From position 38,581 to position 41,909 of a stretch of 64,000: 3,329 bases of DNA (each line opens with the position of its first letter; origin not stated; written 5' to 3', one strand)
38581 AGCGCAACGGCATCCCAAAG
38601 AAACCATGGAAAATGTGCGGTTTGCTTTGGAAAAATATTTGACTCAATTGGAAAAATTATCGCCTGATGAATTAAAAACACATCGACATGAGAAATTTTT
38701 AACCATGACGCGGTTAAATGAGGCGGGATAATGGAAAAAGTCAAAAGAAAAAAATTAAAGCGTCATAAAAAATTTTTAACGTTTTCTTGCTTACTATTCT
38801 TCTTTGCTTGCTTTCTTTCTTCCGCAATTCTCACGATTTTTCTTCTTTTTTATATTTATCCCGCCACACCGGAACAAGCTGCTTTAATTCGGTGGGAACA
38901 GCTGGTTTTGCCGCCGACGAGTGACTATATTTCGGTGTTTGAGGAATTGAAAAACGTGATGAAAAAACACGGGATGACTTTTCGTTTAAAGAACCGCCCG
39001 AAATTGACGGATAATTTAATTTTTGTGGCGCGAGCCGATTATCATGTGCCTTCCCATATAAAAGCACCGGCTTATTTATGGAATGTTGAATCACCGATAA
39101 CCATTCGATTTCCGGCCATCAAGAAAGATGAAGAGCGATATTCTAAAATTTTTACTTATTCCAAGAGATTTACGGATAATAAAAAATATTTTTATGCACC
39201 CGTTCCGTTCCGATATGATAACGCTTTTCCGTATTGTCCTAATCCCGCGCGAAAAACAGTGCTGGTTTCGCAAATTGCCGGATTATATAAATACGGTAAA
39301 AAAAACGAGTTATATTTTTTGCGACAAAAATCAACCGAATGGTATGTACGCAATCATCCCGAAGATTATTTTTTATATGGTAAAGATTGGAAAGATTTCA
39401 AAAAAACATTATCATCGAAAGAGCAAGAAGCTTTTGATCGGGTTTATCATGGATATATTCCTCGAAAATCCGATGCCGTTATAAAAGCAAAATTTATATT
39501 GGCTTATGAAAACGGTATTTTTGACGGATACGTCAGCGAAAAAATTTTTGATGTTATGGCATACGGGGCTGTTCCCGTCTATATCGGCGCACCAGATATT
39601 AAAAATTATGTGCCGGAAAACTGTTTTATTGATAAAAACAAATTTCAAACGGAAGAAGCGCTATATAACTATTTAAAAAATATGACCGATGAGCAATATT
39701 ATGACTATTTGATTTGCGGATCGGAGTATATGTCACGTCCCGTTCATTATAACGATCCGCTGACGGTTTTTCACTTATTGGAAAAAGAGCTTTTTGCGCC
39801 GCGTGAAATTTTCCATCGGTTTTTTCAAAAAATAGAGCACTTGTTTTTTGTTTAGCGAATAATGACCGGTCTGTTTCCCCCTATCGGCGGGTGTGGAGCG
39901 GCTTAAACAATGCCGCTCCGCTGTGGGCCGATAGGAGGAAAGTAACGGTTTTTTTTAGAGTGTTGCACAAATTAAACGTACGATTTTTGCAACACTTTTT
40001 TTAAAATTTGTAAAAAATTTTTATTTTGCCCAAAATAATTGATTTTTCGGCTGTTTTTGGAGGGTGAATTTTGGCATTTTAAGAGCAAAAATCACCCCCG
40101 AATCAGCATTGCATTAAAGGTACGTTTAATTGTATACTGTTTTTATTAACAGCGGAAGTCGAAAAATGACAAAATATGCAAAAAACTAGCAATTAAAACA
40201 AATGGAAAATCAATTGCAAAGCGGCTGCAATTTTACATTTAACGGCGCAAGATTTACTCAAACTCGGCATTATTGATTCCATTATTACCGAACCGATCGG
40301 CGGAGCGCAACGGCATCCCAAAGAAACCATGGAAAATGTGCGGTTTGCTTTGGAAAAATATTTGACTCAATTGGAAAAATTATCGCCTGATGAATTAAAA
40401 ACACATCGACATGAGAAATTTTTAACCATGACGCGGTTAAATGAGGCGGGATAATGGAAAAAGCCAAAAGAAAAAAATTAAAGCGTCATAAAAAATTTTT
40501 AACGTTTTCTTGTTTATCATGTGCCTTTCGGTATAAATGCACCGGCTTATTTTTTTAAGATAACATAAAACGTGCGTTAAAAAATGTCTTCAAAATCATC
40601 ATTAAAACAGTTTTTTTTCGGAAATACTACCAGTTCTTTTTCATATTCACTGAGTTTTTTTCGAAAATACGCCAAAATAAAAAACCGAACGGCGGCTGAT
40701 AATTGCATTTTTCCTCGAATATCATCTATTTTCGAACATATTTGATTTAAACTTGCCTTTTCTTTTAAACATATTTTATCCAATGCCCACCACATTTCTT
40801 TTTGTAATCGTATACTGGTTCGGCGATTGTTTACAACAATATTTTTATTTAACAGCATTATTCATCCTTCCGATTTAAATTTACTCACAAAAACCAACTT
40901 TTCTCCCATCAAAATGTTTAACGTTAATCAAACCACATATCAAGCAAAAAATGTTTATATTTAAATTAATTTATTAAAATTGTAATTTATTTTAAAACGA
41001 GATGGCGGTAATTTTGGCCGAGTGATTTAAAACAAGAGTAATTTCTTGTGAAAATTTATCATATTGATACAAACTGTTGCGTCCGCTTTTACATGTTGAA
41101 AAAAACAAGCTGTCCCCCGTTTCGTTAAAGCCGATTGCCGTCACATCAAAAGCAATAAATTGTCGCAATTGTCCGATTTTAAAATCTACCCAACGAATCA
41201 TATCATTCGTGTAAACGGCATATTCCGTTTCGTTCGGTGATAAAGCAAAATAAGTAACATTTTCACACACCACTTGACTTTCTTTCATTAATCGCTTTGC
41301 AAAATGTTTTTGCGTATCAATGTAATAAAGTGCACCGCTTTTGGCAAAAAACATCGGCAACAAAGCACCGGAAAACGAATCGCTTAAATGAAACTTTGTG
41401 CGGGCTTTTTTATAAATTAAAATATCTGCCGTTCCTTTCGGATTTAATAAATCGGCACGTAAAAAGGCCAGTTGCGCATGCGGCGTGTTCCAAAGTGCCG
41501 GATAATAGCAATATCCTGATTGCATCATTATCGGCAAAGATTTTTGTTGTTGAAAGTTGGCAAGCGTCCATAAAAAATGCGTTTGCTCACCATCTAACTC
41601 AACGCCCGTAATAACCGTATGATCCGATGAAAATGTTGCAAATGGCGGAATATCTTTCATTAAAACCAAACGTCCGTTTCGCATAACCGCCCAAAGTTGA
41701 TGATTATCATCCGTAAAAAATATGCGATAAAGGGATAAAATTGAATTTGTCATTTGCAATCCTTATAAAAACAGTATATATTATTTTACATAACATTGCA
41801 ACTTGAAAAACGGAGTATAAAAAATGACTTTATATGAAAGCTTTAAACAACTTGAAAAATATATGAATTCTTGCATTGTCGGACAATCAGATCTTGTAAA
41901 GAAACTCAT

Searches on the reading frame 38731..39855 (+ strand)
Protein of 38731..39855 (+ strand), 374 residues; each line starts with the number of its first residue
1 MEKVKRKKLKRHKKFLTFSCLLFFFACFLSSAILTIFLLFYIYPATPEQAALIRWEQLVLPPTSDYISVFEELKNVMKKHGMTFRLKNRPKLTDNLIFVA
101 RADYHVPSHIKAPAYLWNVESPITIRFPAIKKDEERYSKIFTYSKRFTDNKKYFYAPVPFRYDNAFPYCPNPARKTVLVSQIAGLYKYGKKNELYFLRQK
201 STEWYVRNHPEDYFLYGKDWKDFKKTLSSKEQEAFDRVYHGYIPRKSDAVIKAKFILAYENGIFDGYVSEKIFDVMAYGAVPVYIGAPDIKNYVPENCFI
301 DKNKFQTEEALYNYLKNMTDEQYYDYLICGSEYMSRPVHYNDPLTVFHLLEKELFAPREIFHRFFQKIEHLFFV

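Call 3: search_protein_families(library=pfam, proteins=[window:38731-39855:+], max_evalue=1)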
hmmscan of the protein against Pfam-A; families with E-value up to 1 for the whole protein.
window:38731-39855:+ (374 aa): 2 families
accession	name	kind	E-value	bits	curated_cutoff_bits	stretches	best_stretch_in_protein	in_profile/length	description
PF00852.26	Glyco_transf_10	-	3e-14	53.5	23.9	1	249-327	54-136/182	Glycosyltransferase family 10 (fucosyltransferase) C-term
PF24661.1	DUF7649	-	0.018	15.6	27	1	6-42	43-79/85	Domain of unknown function (DUF7649)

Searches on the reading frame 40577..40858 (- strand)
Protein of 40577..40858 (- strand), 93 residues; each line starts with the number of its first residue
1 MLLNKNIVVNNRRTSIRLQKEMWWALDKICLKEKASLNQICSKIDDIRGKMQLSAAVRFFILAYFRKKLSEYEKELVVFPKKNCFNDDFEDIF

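Call 3: search_protein_families(library=pfam, proteins=[window:40577-40858:-], max_evalue=1)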
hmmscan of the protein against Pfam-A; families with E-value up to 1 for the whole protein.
window:40577-40858:- (93 aa): 2 families
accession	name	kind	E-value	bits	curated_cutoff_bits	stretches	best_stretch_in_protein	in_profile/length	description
PF13467.12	RHH_4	-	4.3e-15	55.9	25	1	4-65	3-67/67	Ribbon-helix-helix domain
PF22543.2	Rieske_4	-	0.19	12.5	28.4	1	7-52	17-60/119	Soluble Rieske-type ferredoxin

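Call 4: search_protein_families(library=ncbifam, proteins=[window:40577-40858:-], max_evalue=1)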
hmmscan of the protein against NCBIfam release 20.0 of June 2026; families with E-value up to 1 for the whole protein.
window:40577-40858:- (93 aa): 1 family
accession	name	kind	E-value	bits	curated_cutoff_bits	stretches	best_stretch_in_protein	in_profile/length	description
NF045695.1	seleno_TsoA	equivalog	0.058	13.7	170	1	30-84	60-115/144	LULAXC motif selenoprotein TsoA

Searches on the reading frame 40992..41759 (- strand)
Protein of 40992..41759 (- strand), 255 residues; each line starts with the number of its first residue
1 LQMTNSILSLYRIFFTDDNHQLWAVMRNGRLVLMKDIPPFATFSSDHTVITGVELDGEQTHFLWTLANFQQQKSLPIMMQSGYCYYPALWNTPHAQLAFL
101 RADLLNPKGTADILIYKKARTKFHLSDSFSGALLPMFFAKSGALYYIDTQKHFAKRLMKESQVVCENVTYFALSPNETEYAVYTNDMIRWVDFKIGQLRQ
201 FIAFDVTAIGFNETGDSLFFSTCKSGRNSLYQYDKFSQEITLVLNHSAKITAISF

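Call 3: search_protein_families(library=pfam, proteins=[window:40992-41759:-], max_evalue=1)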
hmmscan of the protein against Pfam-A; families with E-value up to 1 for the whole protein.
window:40992-41759:- (255 aa): 1 family
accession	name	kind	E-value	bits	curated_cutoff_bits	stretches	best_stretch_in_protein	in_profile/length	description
PF16755.11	Beta-prop_NUP159_NUP214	-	0.072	12.8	29.6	0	137-187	125-169/366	NUP159/214 beta propeller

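Call 4: search_protein_families(library=ncbifam, proteins=[window:40992-41759:-], max_evalue=1)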
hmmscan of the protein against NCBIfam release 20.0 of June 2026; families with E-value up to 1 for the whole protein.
window:40992-41759:- (255 aa): 0 families

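Call 21: find_homologous_proteins(query=window:40992-41759:-, max_evalue=0.001)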
Query window:40992-41759:- (255 aa): 29 proteins with E <= 0.001 among 218 candidates.
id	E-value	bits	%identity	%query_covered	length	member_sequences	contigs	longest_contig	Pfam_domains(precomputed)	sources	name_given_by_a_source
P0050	8.3e-169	577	100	99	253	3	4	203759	-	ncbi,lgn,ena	-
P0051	6.6e-151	519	89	99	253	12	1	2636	-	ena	-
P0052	4.5e-135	467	80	99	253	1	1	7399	-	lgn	-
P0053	1.0e-130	453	77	99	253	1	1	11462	-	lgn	-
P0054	2.4e-125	435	74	99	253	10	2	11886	-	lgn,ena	-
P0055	5.7e-120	418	71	99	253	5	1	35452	-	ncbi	-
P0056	3.1e-118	412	70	99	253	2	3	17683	-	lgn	-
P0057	1.6e-117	410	71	99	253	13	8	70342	-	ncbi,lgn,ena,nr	ncbi:MAG: hypothetical protein IKZ02_04395 [Alphaproteobacteria bacterium]|nr:hypothetical protein [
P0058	9.9e-116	404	69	99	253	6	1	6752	-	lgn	-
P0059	9.2e-115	401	69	99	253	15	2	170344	-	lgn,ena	-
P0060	3.2e-113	395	68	99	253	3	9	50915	-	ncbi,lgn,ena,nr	ncbi:MAG: hypothetical protein IJY58_00230 [Alphaproteobacteria bacterium]|nr:hypothetical protein [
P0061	6.5e-107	375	64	99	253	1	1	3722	-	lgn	-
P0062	2.3e-104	366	63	99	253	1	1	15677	-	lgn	-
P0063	2.2e-100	353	60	99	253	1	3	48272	-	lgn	-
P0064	4.7e-99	349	60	99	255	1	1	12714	-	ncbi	-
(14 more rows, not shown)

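Call 58: search_protein_families(library=padloc, proteins=[window:40992-41759:-], max_evalue=0.01)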
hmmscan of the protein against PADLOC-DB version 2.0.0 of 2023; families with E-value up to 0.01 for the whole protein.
window:40992-41759:- (255 aa): 0 families

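Call 69: predict_structure(alignment_id=A2)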
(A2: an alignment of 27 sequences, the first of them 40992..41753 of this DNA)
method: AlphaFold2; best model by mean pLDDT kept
length: 253 residues; sequences in the alignment: 27
mean_pLDDT: 90.4   pTM: 0.87
mean pLDDT of the five models: 90.4, 88.6, 88.5, 87.7, 87.5
residues with pLDDT >= 90: 189; 70-90: 51; 50-70: 8; < 50: 5
segments of 3 or more residues with pLDDT < 50: 1-5
pLDDT, mean of each block of 10 residues (from residue 1): 55 93 90 91 91 91 77 90 93 89 78 92 95 93 96 95 96 94 96 94 95 95 92 95 94 88
secondary structure, 60 per line:
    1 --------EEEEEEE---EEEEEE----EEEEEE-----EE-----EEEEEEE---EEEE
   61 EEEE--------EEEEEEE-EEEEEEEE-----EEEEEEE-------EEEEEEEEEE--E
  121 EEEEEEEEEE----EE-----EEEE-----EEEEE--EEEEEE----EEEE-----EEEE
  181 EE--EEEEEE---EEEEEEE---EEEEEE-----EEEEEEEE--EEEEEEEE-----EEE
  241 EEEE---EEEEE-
elements in order: E9-15 E19-24 E29-34 E47-53 E57-64 E73-79 E81-88 E94-100 E108-117 E120-130 E142-145 E151-155 E158-163 E168-171 E177-182 E185-190 E194-200 E204-209 E215-222 E225-232 E238-244 E248-252

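Call 71: fold_search(model_id=the predicted structure, library=pdb)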
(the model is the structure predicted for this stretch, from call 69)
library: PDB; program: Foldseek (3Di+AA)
matches with E <= 10: 1607; with E <= 0.001: 570
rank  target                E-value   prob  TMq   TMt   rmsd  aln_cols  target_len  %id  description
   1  4pwz_A                2.2e-08  1.00  0.64  0.43   5.3       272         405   12  Crystal structure of TolB protein from Yersinia pestis CO92 (released 2014-04-02)
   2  3iax_A                2.8e-08  1.00  0.66  0.44   5.4       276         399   11  The crystal structure of the TolB box of Colicin A in complex with TolB reveals important differences in the recruitme (released 2009-10-13)
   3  1c5k                  3.1e-08  1.00  0.68  0.46   4.8       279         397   12  THE STRUCTURE OF TOLB, AN ESSENTIAL COMPONENT OF THE TOL-DEPENDENT TRANSLOCATION SYSTEM AND ITS INTERACTIONS WITH THE TR (released 2000-12-06)
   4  2ivz_D                3.5e-08  1.00  0.67  0.46   5.1       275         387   13  Structure of TolB in complex with a peptide of the colicin E9 T- domain (released 2006-08-16)
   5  1crz                  3.7e-08  1.00  0.67  0.45   5.0       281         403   12  CRYSTAL STRUCTURE OF THE E. COLI TOLB PROTEIN (released 2000-08-16)
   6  7mx5_B                4.9e-08  1.00  0.70  0.47   4.4       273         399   10  Crystal structure of TolB from Acinetobacter baumannii (released 2021-05-26)
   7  4r40_C                6.3e-08  1.00  0.65  0.44   4.8       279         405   13  Crystal Structure of TolB/Pal complex from Yersinia pestis. (released 2014-09-03)
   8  3hfq_A                9.0e-08  1.00  0.60  0.47   6.2       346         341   12  Crystal structure of the lp_2219 protein from Lactobacillus plantarum. Northeast Structural Genomics Consortium Target (released 2009-05-26)
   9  5m89_A                9.0e-08  1.00  0.47  0.38  10.8       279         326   13  Spliceosome component (released 2018-03-14)
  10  9qpq_D                9.0e-08  1.00  0.47  0.23  15.7       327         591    9  The structure of the COPI leaf bound to GOLPH3 (released 2025-10-22)
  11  9a2l_MODEL_1_A        9.5e-08  1.00  0.66  0.42   5.0       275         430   10  Model of E. coli TolB by in-cell photo-crosslinking MS and deep learning (released 2023-02-24)
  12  2ivz_C                9.5e-08  1.00  0.65  0.45   5.3       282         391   11  Structure of TolB in complex with a peptide of the colicin E9 T- domain (released 2006-08-16)
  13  2w8b_B                9.5e-08  1.00  0.63  0.42   5.5       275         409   11  Crystal structure of processed TolB in complex with Pal (released 2009-02-17)
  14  3u4y_B                1.1e-07  1.00  0.53  0.44   7.6       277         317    8  The crystal structure of a functionally unknown protein (Dtox_1751) from Desulfotomaculum acetoxidans DSM 771. (released 2011-10-26)
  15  2ivz_A                1.2e-07  1.00  0.64  0.44   5.4       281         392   11  Structure of TolB in complex with a peptide of the colicin E9 T- domain (released 2006-08-16)
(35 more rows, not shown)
